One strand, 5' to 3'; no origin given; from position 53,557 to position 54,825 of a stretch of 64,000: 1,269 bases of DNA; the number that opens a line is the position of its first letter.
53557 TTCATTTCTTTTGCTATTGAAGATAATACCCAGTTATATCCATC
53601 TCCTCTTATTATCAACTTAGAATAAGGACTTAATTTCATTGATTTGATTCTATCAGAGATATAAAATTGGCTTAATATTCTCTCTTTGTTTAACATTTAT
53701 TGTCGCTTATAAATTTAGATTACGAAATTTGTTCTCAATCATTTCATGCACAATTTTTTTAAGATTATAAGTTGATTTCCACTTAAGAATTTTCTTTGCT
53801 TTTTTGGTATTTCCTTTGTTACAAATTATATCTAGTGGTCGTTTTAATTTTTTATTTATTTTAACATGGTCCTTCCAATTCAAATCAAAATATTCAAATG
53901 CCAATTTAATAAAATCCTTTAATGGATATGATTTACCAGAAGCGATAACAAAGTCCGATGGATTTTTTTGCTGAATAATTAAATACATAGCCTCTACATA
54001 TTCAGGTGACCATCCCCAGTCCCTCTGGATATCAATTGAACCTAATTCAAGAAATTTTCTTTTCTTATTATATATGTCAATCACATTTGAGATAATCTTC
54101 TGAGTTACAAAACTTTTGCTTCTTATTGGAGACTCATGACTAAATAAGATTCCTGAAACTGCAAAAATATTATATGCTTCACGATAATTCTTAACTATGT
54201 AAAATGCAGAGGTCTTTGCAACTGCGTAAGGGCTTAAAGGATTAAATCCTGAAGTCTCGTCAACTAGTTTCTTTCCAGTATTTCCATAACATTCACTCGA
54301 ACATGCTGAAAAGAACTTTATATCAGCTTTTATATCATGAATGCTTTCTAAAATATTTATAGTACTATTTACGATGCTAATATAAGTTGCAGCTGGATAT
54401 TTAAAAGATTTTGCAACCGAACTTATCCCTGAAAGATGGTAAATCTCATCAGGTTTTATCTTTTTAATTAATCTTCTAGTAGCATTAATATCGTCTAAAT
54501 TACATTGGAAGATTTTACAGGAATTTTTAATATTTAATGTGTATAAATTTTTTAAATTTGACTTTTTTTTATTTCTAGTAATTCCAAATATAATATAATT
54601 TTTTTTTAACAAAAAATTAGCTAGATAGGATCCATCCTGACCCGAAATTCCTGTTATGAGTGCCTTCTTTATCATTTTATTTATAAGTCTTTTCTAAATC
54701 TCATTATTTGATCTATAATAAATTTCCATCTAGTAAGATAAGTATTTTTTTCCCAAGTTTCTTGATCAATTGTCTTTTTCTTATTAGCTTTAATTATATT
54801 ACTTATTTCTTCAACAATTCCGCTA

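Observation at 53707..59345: GDP-sugar tailoring module with two Gmd-type enzymes, an RmlC-like epimerase, a mini-cupin, a DegT aminotransferase and a methyltransferase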

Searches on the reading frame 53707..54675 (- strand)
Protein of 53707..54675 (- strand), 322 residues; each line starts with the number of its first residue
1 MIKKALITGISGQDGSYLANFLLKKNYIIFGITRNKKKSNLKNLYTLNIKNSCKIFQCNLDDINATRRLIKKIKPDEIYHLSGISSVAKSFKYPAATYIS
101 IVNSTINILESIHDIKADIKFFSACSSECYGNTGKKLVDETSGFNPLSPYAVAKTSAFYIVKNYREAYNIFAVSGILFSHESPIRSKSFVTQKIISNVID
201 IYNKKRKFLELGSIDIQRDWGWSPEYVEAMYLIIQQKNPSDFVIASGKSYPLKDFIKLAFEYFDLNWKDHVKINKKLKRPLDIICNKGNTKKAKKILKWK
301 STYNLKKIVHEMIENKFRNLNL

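Call 3: search_protein_families(library=pfam, proteins=[window:53707-54675:-], max_evalue=0.01)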
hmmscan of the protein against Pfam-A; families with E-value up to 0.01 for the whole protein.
window:53707-54675:- (322 aa): 4 families
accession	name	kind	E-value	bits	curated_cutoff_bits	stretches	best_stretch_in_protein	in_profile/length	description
PF16363.11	GDP_Man_Dehyd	-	2.8e-93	313.5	27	1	6-312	1-332/332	GDP-mannose 4,6 dehydratase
PF01370.27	Epimerase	-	1e-50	172.8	20.9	1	5-245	1-240/240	NAD dependent epimerase/dehydratase family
PF04321.23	RmlD_sub_bind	-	1.9e-05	24.3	27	1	4-179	2-154/287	RmlD substrate binding domain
PF05368.20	NmrA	-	8.5e-05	22.7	27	1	3-72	3-69/298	NmrA-like family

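Call 4: search_protein_families(library=ncbifam, proteins=[window:53707-54675:-], max_evalue=0.01)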
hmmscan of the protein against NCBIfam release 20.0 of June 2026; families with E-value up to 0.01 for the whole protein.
window:53707-54675:- (322 aa): 16 families
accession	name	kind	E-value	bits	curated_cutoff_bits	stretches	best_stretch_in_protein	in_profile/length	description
TIGR01472.1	gmd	equivalog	1.6e-91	307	415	1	3-318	1-340/342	GDP-mannose 4,6-dehydratase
TIGR01179.1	galE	equivalog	4.9e-22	78.2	262.3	1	5-169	2-164/332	UDP-glucose 4-epimerase GalE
TIGR01181.1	dTDP_gluc_dehyt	equivalog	5.8e-22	78.2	365.1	1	5-314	2-309/321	dTDP-glucose 4,6-dehydratase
TIGR04180.1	EDH_00030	hypoth_equivalog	6e-21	74.8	475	1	6-303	2-296/297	NAD-dependent 4,6-dehydratase LegB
TIGR02622.1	CDP_4_6_dhtase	equivalog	9.7e-20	71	278.45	1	3-314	5-328/352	CDP-glucose 4,6-dehydratase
NF007582.0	PRK10217.1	equivalog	6e-11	42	698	1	2-237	1-243/355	dTDP-glucose 4,6-dehydratase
NF007490.0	PRK10084.1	subfamily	1.6e-10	40.5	649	1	4-237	2-250/361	dTDP-glucose 4,6-dehydratase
NF007956.0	PRK10675.1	subfamily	2.1e-10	40.3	394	1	4-169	2-168/338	UDP-glucose 4-epimerase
NF011728.1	PRK15181.1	equivalog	2.1e-10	40.2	760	1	3-174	16-189/348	Vi polysaccharide biosynthesis UDP-N-acetylglucosaminuronic acid C-4 epimerase TviC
NF043036.1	ErythonDh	equivalog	1e-09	38.1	325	1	4-165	2-164/321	D-erythronate dehydrogenase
NF041015.1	UDPsulfquin_syn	equivalog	5e-06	25.7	575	1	48-137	63-155/384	UDP-sulfoquinovose synthase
TIGR01214.1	rmlD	equivalog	6.8e-06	25.4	224.05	1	5-190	2-160/285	dTDP-4-dehydrorhamnose reductase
NF005381.0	PRK06924.1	equivalog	0.00015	21.5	258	1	3-74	2-71/251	(S)-benzoin forming benzil reductase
TIGR01777.1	yfcH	hypoth_equivalog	0.00039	20.1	207.35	1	6-142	2-128/292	TIGR01777 family oxidoreductase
TIGR02197.1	heptose_epim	equivalog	0.00095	18.4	274.6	1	6-163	2-152/316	ADP-glyceromanno-heptose 6-epimerase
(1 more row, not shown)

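Call 10: search_solved_structures(query=window:53707-54675:-, max_evalue=1e-10)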
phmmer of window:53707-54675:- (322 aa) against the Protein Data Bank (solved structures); distinct sequences matched with E-value up to 1e-10: 20.
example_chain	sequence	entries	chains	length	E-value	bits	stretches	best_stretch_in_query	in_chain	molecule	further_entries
1n7g_A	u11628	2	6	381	6.5e-72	245.7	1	3-315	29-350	GDP-D-mannose-4,6-dehydratase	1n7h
2z1m_A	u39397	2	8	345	8.7e-69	235.4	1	3-317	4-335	GDP-D-mannose dehydratase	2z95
1rpn_A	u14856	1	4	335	3.1e-67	230.4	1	1-320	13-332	GDP-mannose 4,6-dehydratase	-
6gpj_A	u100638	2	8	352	1.1e-63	218.7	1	4-314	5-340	GDP-mannose 4,6 dehydratase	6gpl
1t2a_A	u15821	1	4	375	1.5e-63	218.2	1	4-314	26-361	GDP-mannose 4,6 dehydratase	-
5in4_A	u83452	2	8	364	1.8e-63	218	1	5-314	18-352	GDP-mannose 4,6 dehydratase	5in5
6gpk_A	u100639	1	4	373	3.8e-63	216.9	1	4-314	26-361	GDP-mannose 4,6 dehydratase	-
6q94_B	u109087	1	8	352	4e-63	216.8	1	4-314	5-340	GDP-mannose 4,6 dehydratase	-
5uzh_A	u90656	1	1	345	1.4e-62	215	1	3-315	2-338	NafoA.00085.b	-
1db3_A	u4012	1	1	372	1.7e-60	208.2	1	3-261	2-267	GDP-MANNOSE 4,6-DEHYDRATASE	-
7kf3_A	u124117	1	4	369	1.4e-59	205.2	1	2-313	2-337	GDP-mannose 4,6-dehydratase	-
2pk3_A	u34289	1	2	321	2.9e-35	125.4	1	4-315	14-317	GDP-6-deoxy-D-lyxo-4-hexulose reductase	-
7us5_A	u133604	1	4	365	1.2e-31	113.5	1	2-319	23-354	GDP-D-GLYCERO-D-MANNO-HEPTOSE 4,6-DEHYDRATASE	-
4lw8_A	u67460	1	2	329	2.3e-14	56.7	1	3-258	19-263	Putative epimerase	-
2hun_A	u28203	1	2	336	5.4e-13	52.2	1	4-311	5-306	336aa long hypothetical dTDP-glucose 4,6-dehydratase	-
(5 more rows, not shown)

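Call 24: find_homologous_proteins(query=window:53707-54675:-, max_evalue=1e-10)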
Query window:53707-54675:- (322 aa): 7996 proteins with E <= 1e-10 among 8000 candidates; the best 120 are listed.
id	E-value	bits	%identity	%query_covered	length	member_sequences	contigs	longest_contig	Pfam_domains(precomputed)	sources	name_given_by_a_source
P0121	9.3e-209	710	100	100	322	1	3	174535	PF04321.24,PF16363.12,PF01370.28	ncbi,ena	-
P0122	1.8e-148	512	73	99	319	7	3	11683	PF16363.12,PF01370.28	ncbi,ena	-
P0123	1.2e-128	447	63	98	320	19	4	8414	PF04321.24,PF16363.12,PF01370.28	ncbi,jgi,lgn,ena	-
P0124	5.3e-126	438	63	98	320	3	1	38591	PF16363.12,PF01370.28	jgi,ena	-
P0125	3.3e-125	436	63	99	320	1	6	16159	PF16363.12,PF01370.28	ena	-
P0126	1.8e-124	433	62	98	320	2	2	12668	PF16363.12,PF01370.28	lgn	-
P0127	6.0e-113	395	58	98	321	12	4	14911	PF16363.12,PF01370.28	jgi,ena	-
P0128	6.7e-104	366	52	98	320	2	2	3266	PF16363.12,PF01370.28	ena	-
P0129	2.4e-102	361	54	98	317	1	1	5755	PF16363.12,PF01370.28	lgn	-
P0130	5.4e-101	356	51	99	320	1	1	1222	PF16363.12,PF01370.28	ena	-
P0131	6.0e-101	356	52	97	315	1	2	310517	PF16363.12,PF01370.28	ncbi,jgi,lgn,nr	ncbi:MAG: GDP-mannose 4,6-dehydratase [Synechococcales cyanobacterium C42_A2020_086]|jgi:GDPmannose 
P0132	1.4e-100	355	52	99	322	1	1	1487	PF04321.24,PF16363.12,PF01370.28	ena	-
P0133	5.0e-100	353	53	97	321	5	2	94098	PF04321.24,PF16363.12,PF01370.28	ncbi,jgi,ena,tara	tara:strand:- start:41966 stop:42931 length:966 start_codon:yes stop_codon:yes gene_type:complete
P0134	1.8e-99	351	51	97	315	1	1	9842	PF16363.12,PF01370.28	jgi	jgi:GDPmannose 4,6-dehydratase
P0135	5.1e-99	350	50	98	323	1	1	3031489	PF16363.12,PF01370.28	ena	-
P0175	6.1e-96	339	51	97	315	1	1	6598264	PF16363.12,PF01370.28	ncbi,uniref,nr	ncbi:GDP-mannose 4,6-dehydratase [Leptolyngbya sp. NK1-12]|uniref:GDP-mannose 4,6-dehydratase n=1 Ta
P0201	1.8e-95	338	52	97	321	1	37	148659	PF04321.24,PF16363.12,PF01370.28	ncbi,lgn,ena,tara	tara:strand:- start:40 stop:1005 length:966 start_codon:yes stop_codon:yes gene_type:complete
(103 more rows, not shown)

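Call 25: find_encoding_contigs(protein=P0121, flank=3000, max_places=3)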
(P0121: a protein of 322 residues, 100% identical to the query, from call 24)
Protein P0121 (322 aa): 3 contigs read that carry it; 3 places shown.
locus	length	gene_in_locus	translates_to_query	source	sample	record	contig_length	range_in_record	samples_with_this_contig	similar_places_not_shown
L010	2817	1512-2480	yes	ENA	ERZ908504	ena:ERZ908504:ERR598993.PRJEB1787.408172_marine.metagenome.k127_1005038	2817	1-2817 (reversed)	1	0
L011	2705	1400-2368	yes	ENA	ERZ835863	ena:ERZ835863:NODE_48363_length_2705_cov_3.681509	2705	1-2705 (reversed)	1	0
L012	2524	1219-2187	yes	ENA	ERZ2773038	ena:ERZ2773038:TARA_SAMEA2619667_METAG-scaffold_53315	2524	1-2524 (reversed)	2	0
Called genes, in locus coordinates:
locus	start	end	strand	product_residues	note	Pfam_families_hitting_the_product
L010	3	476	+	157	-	?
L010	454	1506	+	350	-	-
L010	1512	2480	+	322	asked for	PF01370:Epimerase, PF04321:RmlD_sub_bind (faint), PF16363:GDP_Man_Dehyd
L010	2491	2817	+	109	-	?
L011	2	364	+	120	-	?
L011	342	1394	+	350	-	-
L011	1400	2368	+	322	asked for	PF01370:Epimerase, PF04321:RmlD_sub_bind (faint), PF16363:GDP_Man_Dehyd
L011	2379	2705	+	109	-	?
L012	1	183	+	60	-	?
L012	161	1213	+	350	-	-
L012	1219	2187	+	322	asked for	PF01370:Epimerase, PF04321:RmlD_sub_bind (faint), PF16363:GDP_Man_Dehyd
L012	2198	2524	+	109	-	?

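Call 26: find_encoding_contigs(protein=P0122, flank=10000, max_places=3)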
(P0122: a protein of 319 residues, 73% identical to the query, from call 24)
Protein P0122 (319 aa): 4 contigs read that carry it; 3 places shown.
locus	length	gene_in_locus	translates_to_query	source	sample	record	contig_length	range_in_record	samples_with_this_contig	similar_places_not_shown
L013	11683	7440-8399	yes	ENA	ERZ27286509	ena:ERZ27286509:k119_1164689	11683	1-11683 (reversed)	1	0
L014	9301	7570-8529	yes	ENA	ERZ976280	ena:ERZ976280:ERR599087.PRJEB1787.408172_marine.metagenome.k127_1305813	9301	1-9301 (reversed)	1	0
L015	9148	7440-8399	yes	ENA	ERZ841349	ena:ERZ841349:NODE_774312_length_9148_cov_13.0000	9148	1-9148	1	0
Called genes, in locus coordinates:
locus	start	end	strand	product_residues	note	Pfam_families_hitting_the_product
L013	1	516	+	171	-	?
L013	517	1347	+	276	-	PF05721:PhyH (weak)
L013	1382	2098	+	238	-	PF10096:DUF2334 (faint)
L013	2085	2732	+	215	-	PF08241:Methyltransf_11, PF13847:Methyltransf_31 (weak)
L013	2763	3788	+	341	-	PF01370:Epimerase, PF02719:Polysacc_synt_2 (faint), PF04321:RmlD_sub_bind, PF16363:GDP_Man_Dehyd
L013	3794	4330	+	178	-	PF00908:dTDP_sugar_isom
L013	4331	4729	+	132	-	-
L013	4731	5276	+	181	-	PF08241:Methyltransf_11, PF13649:Methyltransf_25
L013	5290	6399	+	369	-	PF00155:Aminotran_1_2 (weak), PF01041:DegT_DnrJ_EryC1, PF01212:Beta_elim_lyase (weak)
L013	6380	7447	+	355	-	-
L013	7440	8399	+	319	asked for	PF01370:Epimerase, PF16363:GDP_Man_Dehyd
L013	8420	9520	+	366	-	PF00534:Glycos_transf_1, PF13692:Glyco_trans_1_4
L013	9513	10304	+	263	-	PF13578:Methyltransf_24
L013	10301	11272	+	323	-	PF14897:EpsG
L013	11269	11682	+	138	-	?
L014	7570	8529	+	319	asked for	PF01370:Epimerase, PF16363:GDP_Man_Dehyd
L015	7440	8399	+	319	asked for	PF01370:Epimerase, PF16363:GDP_Man_Dehyd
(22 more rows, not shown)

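Call 27: find_encoding_contigs(protein=P0124, flank=10000, max_places=2)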
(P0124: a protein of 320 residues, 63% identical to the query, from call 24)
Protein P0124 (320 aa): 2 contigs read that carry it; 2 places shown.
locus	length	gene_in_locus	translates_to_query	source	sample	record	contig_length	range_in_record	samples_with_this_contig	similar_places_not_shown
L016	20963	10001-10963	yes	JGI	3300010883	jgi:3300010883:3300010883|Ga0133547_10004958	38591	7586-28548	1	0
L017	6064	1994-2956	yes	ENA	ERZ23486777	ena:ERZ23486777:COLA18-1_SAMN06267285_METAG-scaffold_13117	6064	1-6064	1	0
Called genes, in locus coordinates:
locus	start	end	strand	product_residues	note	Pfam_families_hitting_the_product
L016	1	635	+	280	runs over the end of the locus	-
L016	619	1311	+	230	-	-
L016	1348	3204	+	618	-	PF00664:ABC_membrane, PF02463:SMC_N (weak), PF13555:AAA_29 (faint), PF00005:ABC_tran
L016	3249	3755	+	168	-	-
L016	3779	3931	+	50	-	-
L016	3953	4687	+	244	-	PF10096:DUF2334 (weak), PF01522:Polysacc_deac_1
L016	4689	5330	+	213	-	PF08241:Methyltransf_11 (weak)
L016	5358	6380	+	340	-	PF01370:Epimerase, PF02719:Polysacc_synt_2 (weak), PF04321:RmlD_sub_bind, PF16363:GDP_Man_Dehyd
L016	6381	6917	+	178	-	PF00908:dTDP_sugar_isom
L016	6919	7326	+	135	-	-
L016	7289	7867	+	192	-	PF08241:Methyltransf_11, PF13649:Methyltransf_25 (weak)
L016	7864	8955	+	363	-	PF01041:DegT_DnrJ_EryC1, PF00155:Aminotran_1_2, PF01212:Beta_elim_lyase (weak)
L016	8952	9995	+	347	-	-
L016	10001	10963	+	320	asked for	PF01370:Epimerase, PF16363:GDP_Man_Dehyd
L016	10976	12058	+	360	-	PF13692:Glyco_trans_1_4, PF00534:Glycos_transf_1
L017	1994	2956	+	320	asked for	PF01370:Epimerase, PF16363:GDP_Man_Dehyd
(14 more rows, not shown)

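Call 45: search_solved_structures(query=window:53707-54675:-, max_evalue=1e-60, show_alignments=3)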
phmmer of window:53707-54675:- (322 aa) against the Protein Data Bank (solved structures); distinct sequences matched with E-value up to 1e-60: 9.
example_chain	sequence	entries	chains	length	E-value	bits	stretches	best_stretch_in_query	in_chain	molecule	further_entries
1n7g_A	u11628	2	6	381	6.5e-72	245.7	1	3-315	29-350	GDP-D-mannose-4,6-dehydratase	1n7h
2z1m_A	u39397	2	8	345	8.7e-69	235.4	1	3-317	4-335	GDP-D-mannose dehydratase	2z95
1rpn_A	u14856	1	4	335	3.1e-67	230.4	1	1-320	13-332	GDP-mannose 4,6-dehydratase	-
6gpj_A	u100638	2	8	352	1.1e-63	218.7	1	4-314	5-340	GDP-mannose 4,6 dehydratase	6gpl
1t2a_A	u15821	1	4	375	1.5e-63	218.2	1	4-314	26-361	GDP-mannose 4,6 dehydratase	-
5in4_A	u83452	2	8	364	1.8e-63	218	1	5-314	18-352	GDP-mannose 4,6 dehydratase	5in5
6gpk_A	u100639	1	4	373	3.8e-63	216.9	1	4-314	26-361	GDP-mannose 4,6 dehydratase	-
6q94_B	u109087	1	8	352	4e-63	216.8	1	4-314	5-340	GDP-mannose 4,6 dehydratase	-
5uzh_A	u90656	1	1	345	1.4e-62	215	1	3-315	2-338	NafoA.00085.b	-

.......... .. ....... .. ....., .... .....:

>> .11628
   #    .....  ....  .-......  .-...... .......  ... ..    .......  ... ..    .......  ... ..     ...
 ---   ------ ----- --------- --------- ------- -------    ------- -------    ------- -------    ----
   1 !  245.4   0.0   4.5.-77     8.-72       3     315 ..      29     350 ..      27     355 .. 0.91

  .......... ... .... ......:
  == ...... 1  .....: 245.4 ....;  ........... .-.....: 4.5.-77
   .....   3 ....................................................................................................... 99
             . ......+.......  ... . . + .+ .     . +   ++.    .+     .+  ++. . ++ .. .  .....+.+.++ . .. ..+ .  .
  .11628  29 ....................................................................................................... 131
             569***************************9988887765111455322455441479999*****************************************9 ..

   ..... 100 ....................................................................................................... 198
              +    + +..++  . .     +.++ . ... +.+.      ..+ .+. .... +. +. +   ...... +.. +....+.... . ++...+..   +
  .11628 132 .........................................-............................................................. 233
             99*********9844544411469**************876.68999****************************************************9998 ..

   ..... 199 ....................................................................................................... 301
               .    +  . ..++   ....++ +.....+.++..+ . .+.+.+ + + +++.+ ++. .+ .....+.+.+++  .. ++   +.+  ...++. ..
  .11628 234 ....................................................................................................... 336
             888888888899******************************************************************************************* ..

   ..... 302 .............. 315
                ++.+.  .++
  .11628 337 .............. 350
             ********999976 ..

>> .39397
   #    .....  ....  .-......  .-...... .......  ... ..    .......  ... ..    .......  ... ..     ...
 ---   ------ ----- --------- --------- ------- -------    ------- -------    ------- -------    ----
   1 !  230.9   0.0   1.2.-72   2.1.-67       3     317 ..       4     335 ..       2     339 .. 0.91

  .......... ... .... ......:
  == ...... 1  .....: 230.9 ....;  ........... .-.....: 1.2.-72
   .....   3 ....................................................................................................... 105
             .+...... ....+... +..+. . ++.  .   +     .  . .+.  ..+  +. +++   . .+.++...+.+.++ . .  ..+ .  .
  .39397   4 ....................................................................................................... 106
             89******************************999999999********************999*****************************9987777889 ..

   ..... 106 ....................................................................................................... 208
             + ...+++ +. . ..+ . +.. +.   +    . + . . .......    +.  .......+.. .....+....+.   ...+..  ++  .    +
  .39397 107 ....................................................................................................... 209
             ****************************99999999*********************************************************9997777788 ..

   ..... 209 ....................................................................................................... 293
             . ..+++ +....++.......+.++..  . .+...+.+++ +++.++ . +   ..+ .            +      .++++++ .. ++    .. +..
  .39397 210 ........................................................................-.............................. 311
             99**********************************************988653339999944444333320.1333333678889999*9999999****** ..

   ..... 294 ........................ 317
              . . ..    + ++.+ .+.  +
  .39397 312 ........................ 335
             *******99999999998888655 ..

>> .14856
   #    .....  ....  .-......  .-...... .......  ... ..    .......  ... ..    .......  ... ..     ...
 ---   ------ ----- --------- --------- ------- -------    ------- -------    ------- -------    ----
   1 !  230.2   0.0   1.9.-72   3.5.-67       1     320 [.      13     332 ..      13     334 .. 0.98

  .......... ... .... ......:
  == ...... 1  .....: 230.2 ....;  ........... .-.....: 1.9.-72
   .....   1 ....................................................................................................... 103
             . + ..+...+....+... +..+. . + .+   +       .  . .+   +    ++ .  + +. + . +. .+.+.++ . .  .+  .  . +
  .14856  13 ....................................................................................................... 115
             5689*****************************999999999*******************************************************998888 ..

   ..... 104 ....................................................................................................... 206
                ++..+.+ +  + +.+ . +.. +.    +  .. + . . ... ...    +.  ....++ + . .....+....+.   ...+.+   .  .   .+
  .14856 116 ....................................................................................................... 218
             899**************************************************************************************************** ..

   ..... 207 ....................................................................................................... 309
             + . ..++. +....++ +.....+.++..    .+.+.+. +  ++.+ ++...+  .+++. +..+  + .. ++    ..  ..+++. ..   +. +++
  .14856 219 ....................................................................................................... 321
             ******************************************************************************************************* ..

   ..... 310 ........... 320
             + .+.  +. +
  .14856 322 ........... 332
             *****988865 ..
